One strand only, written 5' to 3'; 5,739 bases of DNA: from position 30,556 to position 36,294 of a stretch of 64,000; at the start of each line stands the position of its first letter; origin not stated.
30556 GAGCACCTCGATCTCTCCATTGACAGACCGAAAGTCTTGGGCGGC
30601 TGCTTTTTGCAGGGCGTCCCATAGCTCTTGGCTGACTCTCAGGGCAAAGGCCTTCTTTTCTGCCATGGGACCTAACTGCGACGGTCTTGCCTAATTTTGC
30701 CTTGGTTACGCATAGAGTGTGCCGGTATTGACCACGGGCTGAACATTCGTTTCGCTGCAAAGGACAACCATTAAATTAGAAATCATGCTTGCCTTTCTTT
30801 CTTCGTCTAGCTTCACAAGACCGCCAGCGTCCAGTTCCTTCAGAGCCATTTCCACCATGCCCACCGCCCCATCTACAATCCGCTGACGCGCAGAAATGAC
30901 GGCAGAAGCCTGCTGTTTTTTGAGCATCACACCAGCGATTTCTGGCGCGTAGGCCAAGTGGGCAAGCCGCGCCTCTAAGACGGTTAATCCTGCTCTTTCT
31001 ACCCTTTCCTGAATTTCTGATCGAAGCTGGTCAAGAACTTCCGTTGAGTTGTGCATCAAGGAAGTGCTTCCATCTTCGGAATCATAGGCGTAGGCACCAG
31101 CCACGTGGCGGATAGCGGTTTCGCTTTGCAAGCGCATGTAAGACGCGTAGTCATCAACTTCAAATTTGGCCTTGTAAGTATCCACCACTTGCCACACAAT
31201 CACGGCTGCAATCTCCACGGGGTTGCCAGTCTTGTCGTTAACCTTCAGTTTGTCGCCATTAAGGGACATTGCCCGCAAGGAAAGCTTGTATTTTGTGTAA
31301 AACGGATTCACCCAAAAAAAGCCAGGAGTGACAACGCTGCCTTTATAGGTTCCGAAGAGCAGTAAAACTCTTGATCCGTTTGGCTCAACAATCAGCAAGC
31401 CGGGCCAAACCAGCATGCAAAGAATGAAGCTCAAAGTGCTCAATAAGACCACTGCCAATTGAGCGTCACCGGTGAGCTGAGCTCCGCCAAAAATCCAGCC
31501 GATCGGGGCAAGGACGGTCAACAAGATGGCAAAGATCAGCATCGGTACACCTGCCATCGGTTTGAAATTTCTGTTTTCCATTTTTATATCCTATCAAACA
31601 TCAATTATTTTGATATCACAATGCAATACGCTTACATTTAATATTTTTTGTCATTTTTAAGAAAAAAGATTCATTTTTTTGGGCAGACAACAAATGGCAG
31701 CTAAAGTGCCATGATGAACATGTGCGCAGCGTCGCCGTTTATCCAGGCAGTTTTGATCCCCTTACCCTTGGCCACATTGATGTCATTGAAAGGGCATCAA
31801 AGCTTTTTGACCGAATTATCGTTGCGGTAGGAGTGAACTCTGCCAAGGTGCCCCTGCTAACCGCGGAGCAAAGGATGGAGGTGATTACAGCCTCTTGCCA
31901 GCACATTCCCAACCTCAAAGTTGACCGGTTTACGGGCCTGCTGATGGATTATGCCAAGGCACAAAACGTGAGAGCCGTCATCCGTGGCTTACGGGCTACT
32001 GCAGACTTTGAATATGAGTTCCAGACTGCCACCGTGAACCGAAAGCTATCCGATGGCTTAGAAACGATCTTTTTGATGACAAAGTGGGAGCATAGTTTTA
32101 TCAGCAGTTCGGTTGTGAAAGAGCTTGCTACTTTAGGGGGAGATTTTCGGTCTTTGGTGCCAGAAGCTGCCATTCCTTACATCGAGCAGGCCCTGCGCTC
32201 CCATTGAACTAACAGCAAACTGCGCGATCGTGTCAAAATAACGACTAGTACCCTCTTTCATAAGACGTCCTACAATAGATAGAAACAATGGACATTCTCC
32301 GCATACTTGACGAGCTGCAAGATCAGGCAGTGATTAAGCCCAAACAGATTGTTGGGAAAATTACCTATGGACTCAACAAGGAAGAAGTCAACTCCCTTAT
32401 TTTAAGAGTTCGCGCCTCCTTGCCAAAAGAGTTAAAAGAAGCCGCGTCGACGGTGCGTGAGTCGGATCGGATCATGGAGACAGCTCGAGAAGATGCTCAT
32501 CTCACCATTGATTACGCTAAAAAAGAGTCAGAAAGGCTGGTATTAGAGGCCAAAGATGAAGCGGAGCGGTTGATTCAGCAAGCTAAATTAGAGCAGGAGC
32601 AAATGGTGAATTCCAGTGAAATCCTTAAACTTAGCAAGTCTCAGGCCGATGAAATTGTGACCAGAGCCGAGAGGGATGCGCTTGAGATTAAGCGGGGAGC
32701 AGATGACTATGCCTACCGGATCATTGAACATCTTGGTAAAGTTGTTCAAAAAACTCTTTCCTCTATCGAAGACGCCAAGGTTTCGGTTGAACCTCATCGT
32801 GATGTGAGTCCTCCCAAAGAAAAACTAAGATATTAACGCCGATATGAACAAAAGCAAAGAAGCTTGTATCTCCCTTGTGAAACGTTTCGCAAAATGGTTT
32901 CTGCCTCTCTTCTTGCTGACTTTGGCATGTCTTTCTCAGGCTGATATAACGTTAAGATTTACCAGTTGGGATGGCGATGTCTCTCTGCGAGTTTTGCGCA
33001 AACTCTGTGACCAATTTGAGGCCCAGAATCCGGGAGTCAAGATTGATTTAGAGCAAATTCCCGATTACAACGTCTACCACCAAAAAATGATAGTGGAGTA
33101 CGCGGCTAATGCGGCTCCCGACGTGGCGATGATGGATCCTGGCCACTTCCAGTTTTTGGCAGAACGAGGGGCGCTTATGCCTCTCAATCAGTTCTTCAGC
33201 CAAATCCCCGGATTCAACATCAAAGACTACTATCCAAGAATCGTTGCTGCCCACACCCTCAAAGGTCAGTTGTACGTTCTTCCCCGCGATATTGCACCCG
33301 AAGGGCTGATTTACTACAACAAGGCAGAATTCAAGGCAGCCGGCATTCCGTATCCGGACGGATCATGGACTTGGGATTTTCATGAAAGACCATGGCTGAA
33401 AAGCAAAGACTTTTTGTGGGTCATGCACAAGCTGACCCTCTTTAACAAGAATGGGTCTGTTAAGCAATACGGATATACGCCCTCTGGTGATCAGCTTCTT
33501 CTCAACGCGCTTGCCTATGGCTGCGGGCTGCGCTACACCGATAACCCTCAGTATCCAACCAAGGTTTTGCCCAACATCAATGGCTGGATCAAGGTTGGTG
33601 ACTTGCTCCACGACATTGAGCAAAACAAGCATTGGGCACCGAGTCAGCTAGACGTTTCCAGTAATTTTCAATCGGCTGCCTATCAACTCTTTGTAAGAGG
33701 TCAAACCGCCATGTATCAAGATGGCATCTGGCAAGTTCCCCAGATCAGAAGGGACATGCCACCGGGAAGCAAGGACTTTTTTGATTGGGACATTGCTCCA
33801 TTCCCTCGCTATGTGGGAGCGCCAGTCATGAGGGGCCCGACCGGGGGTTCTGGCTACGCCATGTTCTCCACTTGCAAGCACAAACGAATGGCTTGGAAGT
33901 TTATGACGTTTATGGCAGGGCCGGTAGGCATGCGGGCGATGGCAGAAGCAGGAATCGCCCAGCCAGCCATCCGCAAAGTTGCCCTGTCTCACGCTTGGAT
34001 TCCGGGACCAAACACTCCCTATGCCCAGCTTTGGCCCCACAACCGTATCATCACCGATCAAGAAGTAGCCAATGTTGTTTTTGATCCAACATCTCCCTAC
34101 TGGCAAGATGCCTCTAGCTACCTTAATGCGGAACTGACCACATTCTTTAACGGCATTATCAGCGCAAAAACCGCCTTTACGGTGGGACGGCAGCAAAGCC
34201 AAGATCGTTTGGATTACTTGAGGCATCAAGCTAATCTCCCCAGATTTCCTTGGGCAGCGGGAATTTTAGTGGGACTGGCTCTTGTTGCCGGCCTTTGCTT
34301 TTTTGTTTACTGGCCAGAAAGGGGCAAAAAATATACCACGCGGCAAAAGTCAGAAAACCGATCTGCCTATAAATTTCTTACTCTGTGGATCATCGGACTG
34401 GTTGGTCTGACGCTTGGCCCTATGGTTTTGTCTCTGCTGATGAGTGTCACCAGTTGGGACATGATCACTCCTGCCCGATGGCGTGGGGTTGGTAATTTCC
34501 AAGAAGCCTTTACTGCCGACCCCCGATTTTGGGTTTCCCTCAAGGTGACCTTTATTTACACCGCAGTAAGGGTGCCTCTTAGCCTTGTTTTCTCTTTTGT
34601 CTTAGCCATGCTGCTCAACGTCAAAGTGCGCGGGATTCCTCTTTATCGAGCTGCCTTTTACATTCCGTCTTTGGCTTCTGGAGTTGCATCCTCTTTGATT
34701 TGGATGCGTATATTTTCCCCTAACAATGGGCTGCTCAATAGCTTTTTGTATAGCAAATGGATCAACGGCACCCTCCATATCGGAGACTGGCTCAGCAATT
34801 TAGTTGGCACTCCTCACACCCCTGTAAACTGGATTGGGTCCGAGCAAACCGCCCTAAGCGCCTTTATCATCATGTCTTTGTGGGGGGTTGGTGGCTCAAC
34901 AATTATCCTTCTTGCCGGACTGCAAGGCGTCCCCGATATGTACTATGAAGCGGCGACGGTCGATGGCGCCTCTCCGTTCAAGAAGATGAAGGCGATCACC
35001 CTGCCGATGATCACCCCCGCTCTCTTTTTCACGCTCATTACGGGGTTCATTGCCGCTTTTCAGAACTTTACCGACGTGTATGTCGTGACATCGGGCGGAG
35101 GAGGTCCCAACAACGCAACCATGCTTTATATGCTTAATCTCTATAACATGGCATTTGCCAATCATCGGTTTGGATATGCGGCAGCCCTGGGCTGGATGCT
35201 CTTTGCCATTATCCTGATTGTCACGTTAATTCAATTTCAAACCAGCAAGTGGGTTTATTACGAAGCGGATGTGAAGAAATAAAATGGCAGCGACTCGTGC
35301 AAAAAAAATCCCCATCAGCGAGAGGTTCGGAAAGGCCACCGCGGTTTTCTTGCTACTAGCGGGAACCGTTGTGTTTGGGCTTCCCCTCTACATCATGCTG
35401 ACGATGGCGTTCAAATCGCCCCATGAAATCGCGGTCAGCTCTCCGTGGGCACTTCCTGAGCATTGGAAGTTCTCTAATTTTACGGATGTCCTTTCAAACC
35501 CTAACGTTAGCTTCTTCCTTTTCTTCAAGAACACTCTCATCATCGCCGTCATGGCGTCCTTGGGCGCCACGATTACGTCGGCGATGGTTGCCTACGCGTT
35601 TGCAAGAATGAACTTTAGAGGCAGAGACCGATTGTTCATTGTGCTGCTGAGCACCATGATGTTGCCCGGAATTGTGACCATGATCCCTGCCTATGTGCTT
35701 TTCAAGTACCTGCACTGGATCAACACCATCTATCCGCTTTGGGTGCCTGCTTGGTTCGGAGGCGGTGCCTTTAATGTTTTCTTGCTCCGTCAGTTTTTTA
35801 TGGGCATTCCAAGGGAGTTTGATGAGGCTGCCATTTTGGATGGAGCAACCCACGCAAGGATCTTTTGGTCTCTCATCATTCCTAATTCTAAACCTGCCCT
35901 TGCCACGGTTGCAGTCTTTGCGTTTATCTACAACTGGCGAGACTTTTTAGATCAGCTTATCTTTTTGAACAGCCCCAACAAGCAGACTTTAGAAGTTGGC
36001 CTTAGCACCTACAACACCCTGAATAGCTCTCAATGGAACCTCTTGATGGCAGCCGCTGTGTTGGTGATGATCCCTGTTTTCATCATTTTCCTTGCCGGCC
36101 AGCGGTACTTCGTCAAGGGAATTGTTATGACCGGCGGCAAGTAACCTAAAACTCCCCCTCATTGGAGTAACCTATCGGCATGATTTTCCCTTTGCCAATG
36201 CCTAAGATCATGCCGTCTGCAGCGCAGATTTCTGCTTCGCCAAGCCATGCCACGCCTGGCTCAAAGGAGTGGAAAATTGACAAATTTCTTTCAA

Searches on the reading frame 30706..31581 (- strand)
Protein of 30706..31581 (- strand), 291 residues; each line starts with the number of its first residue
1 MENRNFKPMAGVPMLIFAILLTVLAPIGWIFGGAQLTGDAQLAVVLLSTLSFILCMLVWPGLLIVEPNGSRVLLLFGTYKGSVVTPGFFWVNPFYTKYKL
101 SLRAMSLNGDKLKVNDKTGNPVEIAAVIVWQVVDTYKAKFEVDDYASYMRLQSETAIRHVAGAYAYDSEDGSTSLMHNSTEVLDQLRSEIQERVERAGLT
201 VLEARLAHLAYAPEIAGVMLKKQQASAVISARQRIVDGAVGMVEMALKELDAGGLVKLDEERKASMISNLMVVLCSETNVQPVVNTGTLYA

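Call 49: search_protein_families(library=pfam, proteins=[window:30706-31581:-], max_evalue=0.00001)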
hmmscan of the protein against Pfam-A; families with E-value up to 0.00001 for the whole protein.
window:30706-31581:- (291 aa): 1 family
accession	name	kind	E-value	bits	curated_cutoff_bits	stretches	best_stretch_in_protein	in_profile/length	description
PF01145.31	Band_7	-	2.4e-21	77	23.6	1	64-233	2-169/176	SPFH domain / Band 7 family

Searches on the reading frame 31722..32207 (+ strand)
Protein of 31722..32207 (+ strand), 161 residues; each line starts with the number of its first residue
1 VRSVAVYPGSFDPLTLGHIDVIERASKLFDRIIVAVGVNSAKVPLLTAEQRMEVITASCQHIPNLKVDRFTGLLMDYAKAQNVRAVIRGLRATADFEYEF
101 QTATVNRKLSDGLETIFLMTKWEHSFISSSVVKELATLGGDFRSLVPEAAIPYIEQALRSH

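Call 85: search_protein_families(library=pfam, proteins=[window:31722-32207:+], max_evalue=0.0001)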
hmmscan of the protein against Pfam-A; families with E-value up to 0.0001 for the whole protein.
window:31722-32207:+ (161 aa): 2 families
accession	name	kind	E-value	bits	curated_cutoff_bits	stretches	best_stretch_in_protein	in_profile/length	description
PF01467.32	CTP_transf_like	-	2.5e-25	89.7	21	1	6-134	1-132/133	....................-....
PF08218.17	Citrate_ly_lig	-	9.7e-05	22.6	20.9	0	12-69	9-64/182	Citrate lyase ligase C-terminal domain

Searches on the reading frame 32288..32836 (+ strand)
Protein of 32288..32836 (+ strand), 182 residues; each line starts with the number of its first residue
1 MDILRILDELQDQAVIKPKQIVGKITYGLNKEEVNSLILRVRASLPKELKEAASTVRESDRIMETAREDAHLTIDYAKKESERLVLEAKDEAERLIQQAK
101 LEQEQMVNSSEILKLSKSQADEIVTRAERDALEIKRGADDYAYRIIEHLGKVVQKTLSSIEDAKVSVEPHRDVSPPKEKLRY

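Call 85: search_protein_families(library=pfam, proteins=[window:32288-32836:+], max_evalue=0.0001)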
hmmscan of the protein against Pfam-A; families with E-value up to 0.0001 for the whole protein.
window:32288-32836:+ (182 aa): 1 family
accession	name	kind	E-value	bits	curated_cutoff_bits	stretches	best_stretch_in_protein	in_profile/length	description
PF05103.18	DivIVA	-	2.5e-05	24.7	28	0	16-110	6-105/131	DivIVA protein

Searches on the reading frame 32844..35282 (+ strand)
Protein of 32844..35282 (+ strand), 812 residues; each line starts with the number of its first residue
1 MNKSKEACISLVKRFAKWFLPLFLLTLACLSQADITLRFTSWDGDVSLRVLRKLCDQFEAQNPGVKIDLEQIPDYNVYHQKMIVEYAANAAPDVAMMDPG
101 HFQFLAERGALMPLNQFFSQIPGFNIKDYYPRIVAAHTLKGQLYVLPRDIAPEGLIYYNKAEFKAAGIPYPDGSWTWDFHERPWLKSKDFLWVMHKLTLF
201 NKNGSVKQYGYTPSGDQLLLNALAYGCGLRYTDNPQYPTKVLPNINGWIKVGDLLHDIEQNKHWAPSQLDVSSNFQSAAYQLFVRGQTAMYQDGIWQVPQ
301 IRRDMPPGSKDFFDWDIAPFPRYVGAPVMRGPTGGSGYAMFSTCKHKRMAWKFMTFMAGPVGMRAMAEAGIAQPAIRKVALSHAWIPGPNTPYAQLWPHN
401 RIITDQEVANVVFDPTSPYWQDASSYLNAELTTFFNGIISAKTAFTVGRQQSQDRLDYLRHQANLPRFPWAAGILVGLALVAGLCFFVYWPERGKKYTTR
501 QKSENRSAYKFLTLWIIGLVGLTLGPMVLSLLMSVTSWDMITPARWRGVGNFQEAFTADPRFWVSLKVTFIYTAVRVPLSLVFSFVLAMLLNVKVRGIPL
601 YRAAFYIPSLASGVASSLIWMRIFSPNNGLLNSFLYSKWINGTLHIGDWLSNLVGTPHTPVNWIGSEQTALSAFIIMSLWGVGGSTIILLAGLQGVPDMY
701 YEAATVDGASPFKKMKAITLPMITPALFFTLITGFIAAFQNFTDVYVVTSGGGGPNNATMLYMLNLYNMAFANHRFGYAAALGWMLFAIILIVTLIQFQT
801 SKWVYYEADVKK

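Call 49: search_protein_families(library=pfam, proteins=[window:32844-35282:+], max_evalue=0.00001)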
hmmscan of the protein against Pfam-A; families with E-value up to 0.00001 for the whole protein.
window:32844-35282:+ (812 aa): 3 families
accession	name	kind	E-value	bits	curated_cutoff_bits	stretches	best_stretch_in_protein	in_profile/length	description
PF01547.30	SBP_bac_1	-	2.2e-33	117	26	1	51-362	10-305/307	Bacterial extracellular solute-binding protein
PF13416.11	SBP_bac_8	-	3.4e-33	116.1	27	1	53-385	1-271/279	Bacterial extracellular solute-binding protein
PF00528.27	BPD_transp_1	-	1e-12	48.6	26.4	1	584-797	32-175/184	Binding-protein-dependent transport system inner membrane component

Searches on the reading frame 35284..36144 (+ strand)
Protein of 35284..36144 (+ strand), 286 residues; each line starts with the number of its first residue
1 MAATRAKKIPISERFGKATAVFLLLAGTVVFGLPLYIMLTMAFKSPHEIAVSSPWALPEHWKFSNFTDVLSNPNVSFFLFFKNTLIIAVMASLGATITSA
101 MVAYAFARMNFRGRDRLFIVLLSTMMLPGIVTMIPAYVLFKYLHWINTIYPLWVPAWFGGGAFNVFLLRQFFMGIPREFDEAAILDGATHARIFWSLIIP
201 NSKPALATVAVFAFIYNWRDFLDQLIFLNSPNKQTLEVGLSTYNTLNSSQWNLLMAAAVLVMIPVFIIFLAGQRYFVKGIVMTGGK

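Call 49: search_protein_families(library=pfam, proteins=[window:35284-36144:+], max_evalue=0.00001)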
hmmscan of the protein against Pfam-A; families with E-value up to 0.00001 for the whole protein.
window:35284-36144:+ (286 aa): 1 family
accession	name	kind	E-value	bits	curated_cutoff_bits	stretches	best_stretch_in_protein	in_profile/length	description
PF00528.27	BPD_transp_1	-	6.7e-20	72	26.4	1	101-280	7-182/184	Binding-protein-dependent transport system inner membrane component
